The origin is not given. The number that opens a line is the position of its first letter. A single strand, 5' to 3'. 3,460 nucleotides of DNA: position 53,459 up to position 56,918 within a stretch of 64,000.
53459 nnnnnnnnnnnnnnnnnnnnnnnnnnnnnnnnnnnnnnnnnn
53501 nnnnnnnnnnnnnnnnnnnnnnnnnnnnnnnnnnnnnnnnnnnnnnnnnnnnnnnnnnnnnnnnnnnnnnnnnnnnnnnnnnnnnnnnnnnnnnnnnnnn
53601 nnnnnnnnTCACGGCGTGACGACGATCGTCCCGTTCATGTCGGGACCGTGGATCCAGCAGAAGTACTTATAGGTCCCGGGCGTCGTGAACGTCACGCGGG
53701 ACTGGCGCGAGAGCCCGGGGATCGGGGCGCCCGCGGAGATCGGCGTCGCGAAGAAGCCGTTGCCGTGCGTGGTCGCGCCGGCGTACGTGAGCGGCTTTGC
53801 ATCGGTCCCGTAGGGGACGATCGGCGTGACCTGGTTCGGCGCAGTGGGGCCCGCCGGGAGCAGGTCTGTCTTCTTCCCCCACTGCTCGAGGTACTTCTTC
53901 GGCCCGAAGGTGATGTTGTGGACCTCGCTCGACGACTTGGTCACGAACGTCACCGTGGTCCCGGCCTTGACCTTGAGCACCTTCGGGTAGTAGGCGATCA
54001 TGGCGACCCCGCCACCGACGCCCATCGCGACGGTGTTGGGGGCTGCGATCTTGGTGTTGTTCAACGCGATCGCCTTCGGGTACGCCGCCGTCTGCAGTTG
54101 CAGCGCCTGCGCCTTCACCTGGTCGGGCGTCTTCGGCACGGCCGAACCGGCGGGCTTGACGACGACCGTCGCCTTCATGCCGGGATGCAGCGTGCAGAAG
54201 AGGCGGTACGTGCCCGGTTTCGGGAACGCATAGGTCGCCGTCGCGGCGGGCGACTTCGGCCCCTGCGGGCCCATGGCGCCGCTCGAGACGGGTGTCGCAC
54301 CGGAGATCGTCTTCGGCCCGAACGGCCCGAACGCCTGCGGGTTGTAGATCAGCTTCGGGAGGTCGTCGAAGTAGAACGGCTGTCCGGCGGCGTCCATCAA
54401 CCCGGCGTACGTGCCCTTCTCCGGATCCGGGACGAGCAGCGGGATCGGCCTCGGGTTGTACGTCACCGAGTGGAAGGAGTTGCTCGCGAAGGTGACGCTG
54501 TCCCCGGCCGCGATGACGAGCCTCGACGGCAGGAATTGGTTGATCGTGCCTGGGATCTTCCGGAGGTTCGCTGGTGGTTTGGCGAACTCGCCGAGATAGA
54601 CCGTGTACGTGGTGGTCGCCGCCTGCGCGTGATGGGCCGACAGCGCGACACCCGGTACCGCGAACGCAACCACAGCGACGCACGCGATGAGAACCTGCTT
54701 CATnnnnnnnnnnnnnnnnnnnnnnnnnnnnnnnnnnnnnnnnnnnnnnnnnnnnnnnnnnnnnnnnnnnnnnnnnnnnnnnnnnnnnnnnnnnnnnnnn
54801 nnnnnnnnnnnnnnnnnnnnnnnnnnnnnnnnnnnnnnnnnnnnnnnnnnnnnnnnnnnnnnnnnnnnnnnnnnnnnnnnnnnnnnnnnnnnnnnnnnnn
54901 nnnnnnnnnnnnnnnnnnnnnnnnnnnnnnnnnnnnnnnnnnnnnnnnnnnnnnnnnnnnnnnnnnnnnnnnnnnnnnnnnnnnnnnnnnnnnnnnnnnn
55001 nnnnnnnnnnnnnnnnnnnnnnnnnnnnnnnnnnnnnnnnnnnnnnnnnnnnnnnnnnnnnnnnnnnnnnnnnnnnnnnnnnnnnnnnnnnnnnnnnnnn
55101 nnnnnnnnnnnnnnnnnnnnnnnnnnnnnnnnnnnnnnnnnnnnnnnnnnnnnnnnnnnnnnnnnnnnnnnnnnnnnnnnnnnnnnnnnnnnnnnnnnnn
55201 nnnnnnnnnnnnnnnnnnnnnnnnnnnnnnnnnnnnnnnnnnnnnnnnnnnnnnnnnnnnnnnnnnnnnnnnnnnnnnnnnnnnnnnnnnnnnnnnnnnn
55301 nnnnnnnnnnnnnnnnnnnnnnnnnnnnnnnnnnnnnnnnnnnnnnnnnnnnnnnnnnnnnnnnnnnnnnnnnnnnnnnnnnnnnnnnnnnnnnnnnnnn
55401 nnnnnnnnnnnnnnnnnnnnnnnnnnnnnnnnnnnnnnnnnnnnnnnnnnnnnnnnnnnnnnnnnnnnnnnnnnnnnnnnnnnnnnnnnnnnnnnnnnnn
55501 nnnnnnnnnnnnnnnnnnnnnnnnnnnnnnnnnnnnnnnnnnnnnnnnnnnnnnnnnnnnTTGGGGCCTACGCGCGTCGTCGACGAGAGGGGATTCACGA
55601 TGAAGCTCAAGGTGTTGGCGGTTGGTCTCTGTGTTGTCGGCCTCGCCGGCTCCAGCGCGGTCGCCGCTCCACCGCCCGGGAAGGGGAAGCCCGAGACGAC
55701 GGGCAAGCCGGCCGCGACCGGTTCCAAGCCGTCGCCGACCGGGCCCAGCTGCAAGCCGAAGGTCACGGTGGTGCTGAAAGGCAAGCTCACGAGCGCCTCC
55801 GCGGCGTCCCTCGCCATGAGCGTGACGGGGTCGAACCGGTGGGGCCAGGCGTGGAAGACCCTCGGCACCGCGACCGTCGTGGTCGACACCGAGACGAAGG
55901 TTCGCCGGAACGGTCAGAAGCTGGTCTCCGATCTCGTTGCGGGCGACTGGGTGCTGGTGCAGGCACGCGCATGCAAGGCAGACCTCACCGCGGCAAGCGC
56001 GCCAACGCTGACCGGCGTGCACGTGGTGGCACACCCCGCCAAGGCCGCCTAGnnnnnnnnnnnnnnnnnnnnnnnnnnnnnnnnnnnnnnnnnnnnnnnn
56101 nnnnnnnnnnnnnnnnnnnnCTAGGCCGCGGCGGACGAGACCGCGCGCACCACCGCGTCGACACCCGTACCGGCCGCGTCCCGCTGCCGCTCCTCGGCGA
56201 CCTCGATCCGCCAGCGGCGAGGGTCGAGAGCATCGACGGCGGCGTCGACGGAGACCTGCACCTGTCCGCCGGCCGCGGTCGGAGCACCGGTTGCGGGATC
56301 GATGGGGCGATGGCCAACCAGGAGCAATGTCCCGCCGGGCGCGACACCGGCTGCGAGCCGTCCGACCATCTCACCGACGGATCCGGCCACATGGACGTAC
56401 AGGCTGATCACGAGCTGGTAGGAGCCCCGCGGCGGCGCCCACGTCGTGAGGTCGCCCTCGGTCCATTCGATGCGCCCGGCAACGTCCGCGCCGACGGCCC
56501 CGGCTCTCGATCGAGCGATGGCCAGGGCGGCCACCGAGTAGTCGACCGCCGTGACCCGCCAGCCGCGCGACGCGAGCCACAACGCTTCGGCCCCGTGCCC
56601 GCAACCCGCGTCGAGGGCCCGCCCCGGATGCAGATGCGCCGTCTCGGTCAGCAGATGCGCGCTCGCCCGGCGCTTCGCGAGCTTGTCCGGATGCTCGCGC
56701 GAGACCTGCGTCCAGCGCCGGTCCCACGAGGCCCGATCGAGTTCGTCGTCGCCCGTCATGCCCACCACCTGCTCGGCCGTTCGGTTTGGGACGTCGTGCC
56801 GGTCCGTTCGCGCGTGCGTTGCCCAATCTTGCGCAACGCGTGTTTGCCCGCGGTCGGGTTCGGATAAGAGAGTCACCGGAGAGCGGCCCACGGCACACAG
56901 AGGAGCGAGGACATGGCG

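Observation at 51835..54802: Coupled secreted copper operon: di-cupredoxin, small-laccase-type oxidase and cupredoxin fusion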

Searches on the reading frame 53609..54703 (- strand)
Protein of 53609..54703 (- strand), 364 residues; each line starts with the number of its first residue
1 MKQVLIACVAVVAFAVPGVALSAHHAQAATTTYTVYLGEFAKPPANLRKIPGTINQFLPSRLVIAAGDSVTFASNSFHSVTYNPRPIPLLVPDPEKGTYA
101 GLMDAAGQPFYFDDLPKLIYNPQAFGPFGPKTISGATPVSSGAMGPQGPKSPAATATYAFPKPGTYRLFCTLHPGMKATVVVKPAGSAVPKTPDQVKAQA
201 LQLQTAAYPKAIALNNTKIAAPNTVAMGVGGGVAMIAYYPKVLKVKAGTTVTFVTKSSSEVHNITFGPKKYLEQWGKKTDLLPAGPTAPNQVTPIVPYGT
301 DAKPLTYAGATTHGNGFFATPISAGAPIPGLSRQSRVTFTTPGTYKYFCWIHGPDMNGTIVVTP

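Call 4: search_protein_families(library=pfam, proteins=[window:53609-54703:-], max_evalue=0.1)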
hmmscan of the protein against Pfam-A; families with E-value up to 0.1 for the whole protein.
window:53609-54703:- (364 aa): 2 families
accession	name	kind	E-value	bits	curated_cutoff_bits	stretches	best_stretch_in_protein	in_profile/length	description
PF00127.26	Copper-bind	-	3.4e-14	53.5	21.2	2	228-362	4-98/99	Copper binding proteins, plastocyanin/azurin family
PF13473.12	Cupredoxin_1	-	1.9e-10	41.1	27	0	336-362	77-104/104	Cupredoxin-like domain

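Call 5: search_protein_families(library=ncbifam, proteins=[window:53609-54703:-], max_evalue=0.1)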
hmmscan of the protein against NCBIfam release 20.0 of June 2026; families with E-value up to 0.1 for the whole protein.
window:53609-54703:- (364 aa): 6 families
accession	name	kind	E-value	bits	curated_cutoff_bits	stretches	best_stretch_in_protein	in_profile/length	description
TIGR02656.1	cyanin_plasto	equivalog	2.1e-16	60.2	87.85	2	228-271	4-46/99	plastocyanin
TIGR02657.1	amicyanin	equivalog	2.6e-11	43.8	110.2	2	156-182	56-82/83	amicyanin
TIGR03102.1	halo_cynanin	subfamily_domain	3.2e-08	33.6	93.8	1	224-266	25-67/115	halocyanin domain-containing protein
TIGR02375.1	pseudoazurin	equivalog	5.6e-06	26.1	109.85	0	235-259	9-33/116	pseudoazurin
NF051440.1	CuResCopIPSEAE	equivalog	0.0054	16.5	280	0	218-263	34-78/180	copper-resistant cuproprotein CopI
NF038040.1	phero_PhrK_fam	equivalog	0.01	16.1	35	1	1-28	1-27/40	PhrK family phosphatase-inhibitory pheromone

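Call 7: search_solved_structures(query=window:53609-54703:-, max_evalue=0.01, show_alignments=1)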
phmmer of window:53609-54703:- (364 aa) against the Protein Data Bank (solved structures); distinct sequences matched with E-value up to 0.01: 25.
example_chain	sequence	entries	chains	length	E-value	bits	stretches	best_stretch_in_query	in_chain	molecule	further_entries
1bxu_A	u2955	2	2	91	4.3e-05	26.1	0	224-266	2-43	PLASTOCYANIN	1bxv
6hbe_A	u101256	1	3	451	9.1e-05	25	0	327-361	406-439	Copper-containing nitrite reductase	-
5u7n_A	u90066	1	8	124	0.00026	23.5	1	153-183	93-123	Cytochrome c oxidase subunit 2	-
1sfd_A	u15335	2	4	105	0.00056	22.4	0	144-182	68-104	Amicyanin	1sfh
1pcs_A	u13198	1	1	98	0.0006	22.3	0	337-362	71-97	PLASTOCYANIN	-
7zqe_M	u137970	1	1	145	0.00072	22.1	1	176-267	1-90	Plastocyanin, chloroplastic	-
9cck_A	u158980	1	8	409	0.00074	22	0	154-182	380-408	Copper-containing nitrite reductase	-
1sf3_A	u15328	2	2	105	0.00077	22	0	144-182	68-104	Amicyanin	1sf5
1pla_A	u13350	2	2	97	0.00078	21.9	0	319-362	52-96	PLASTOCYANIN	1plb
4p5r_A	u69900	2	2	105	0.00092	21.7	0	144-182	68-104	Amicyanin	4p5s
2qdv_A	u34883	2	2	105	0.00099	21.6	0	144-182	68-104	Amicyanin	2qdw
1m9w_A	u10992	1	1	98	0.0013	21.2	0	336-362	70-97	plastocyanin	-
1j5c_A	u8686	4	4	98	0.0013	21.2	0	336-362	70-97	PLASTOCYANIN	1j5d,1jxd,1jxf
1aac_A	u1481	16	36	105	0.0015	21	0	144-182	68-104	AMICYANIN | PROTEIN (AMICYANIN)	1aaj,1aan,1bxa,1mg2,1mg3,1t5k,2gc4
1b3i_A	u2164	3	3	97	0.0018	20.8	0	336-362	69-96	PROTEIN (PLASTOCYANIN) | Plastocyanin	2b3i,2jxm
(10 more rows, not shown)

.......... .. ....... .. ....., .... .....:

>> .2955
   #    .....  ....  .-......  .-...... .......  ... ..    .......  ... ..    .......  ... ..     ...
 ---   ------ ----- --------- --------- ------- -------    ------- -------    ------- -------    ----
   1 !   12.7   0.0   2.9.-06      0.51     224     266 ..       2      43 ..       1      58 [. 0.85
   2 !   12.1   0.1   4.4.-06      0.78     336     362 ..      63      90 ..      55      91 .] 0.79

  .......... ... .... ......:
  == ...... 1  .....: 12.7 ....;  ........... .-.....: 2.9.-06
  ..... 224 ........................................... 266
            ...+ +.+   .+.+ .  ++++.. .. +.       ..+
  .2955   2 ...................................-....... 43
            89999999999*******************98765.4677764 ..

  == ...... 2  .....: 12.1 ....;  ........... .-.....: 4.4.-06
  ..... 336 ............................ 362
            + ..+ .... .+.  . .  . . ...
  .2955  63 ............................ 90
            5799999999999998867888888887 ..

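Call 39: predict_structure(alignment_id=A2)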
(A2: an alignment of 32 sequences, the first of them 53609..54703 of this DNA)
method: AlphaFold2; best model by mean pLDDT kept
length: 364 residues; sequences in the alignment: 32
mean_pLDDT: 87.4   pTM: 0.81
mean pLDDT of the five models: 87.4, 84.8, 83.9, 83.1, 78.0
residues with pLDDT >= 90: 212; 70-90: 117; 50-70: 9; < 50: 26
segments of 3 or more residues with pLDDT < 50: 1-5, 7-26
pLDDT, mean of each block of 10 residues (from residue 1): 41 45 56 96 83 93 98 95 89 88 89 89 90 95 89 96 97 91 96 98 93 84 94 92 97 94 91 79 64 89 94 94 83 94 96 92 98
secondary structure, 60 per line:
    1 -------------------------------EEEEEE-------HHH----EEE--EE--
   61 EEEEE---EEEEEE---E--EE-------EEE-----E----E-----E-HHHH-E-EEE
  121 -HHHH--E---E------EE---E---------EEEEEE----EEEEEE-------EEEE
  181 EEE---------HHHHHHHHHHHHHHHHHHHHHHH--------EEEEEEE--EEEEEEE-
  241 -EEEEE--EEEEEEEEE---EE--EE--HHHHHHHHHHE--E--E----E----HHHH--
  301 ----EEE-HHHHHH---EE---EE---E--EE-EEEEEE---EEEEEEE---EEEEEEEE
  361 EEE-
elements in order: E32-37 E52-54 E61-65 E69-74 E90-92 H111-114 E118-120 H122-125 E154-159 E164-169 E177-183 H193-215 E224-230 E233-239 E242-246 E249-257 H269-278 H295-298 E305-307 H309-314 E334-339 E343-349 E353-363

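Call 43: fold_search(model_id=the predicted structure, library=pdb)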
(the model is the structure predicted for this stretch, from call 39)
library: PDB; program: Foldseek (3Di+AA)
matches with E <= 10: 1124; with E <= 0.001: 481
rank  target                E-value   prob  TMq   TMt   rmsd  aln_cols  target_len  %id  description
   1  9cck_A                1.2e-08  1.00  0.20  0.18  16.9       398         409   14  Multi-copper oxidase with a C-terminal cupredoxin domain from Nitrosopumilus maritimus (released 2025-02-05)
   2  6hbe_C                3.0e-08  1.00  0.21  0.19  18.0       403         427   16  Cu-containing nitrite reductase (NirK) from Thermus scotoductus SA-01 (released 2019-01-23)
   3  6hbe_A                4.4e-08  1.00  0.21  0.18  19.3       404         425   16  Cu-containing nitrite reductase (NirK) from Thermus scotoductus SA-01 (released 2019-01-23)
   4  7pen_A                1.7e-07  1.00  0.17  0.21  21.4       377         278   11  Crystal Structure of Two-Domain Laccase mutant Y230A from Streptomyces griseoflavus (released 2022-01-19)
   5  4uan_C                2.3e-07  1.00  0.17  0.21  21.6       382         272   10  Structure of the Ssl1 laccase mutant H99Q with depleted type-2 copper ion (released 2015-08-26)
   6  4n8u_A                2.7e-07  1.00  0.17  0.21  21.4       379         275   10  Two-Domain Laccase from Streptomyces viridochromogenes at 2.4 A resolution AC629 (released 2014-10-29)
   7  4m3h_C                3.5e-07  1.00  0.17  0.21  20.9       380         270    9  Crystal structure of small laccase Ssl1 from Streptomyces sviceus (released 2014-03-19)
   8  5o3k_A                3.7e-07  1.00  0.17  0.20  21.1       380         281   10  Crystal Structure of mutant M54L/M64L/M96L of Two-Domain Laccase from Streptomyces griseoflavus with 1 mM copper sulfa (released 2018-03-28)
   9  4w1t_A                3.9e-07  1.00  0.17  0.22  21.5       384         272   10  Structure of the Ssl1 laccase mutant H99Y with depleted type-2 copper ion (released 2015-08-26)
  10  5lhl_A                3.9e-07  1.00  0.17  0.21  20.4       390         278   10  Crystal Structure of Two-Domain Laccase from Streptomyces griseoflavus (released 2017-08-16)
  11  8p9v_C                4.1e-07  1.00  0.17  0.21  21.7       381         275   10  Crystal Structure of Two-Domain Laccase mutant M199G/R240H/D268N from Streptomyces griseoflavus (released 2024-04-10)
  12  3tbb_B                4.3e-07  1.00  0.17  0.22  21.2       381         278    9  Small laccase from Streptomyces viridosporus T7A; alternate crystal form. (released 2012-08-29)
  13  3tas_A                4.3e-07  1.00  0.17  0.20  20.6       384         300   10  Small laccase from Streptomyces viridosporus T7A (released 2012-08-29)
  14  2vmj                  4.5e-07  1.00  0.19  0.20  20.8       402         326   13  Type 1 Copper-Binding Loop of Nitrite Reductase mutant: 130- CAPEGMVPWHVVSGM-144 to 130-CTPHPFM-136 (released 2008-12-23)
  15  4w1t_B                4.5e-07  1.00  0.17  0.22  20.9       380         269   10  Structure of the Ssl1 laccase mutant H99Y with depleted type-2 copper ion (released 2015-08-26)
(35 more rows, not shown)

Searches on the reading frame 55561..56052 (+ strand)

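Call 19: search_protein_families(library=pfam, proteins=[window:55561-56052:+], max_evalue=0.01)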
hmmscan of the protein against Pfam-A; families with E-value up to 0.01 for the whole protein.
window:55561-56052:+ (163 aa): 1 family
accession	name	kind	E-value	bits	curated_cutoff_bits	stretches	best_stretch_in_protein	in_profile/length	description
PF18914.6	DUF5666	-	0.0089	16.7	27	0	100-136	13-47/60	Domain of unknown function (DUF5666)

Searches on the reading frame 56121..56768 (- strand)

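Call 19: search_protein_families(library=pfam, proteins=[window:56121-56768:-], max_evalue=0.01)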
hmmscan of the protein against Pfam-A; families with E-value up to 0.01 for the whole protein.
window:56121-56768:- (215 aa): 8 families
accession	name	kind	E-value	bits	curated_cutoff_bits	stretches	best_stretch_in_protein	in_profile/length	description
PF13649.12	Methyltransf_25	-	3.3e-15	57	27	1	52-146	2-97/97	Methyltransferase domain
PF08242.18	Methyltransf_12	-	5.7e-11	43.4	30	1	52-148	1-98/98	Methyltransferase domain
PF08241.18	Methyltransf_11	-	5.8e-11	43.3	21.2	1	52-149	1-94/95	Methyltransferase domain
PF13489.12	Methyltransf_23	-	2.1e-09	37.8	27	1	37-150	10-116/164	Methyltransferase domain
PF05724.17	TPMT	-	8.3e-08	32.6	26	1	11-84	2-74/218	Thiopurine S-methyltransferase (TPMT)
PF03848.20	TehB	-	3e-06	27.3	20.4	1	38-82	21-65/193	Tellurite resistance protein TehB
PF05175.20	MTS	-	6.7e-06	26.3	23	1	36-122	20-104/170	Methyltransferase small domain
PF13847.12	Methyltransf_31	-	5.8e-05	23.2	27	1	50-122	6-80/145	Methyltransferase domain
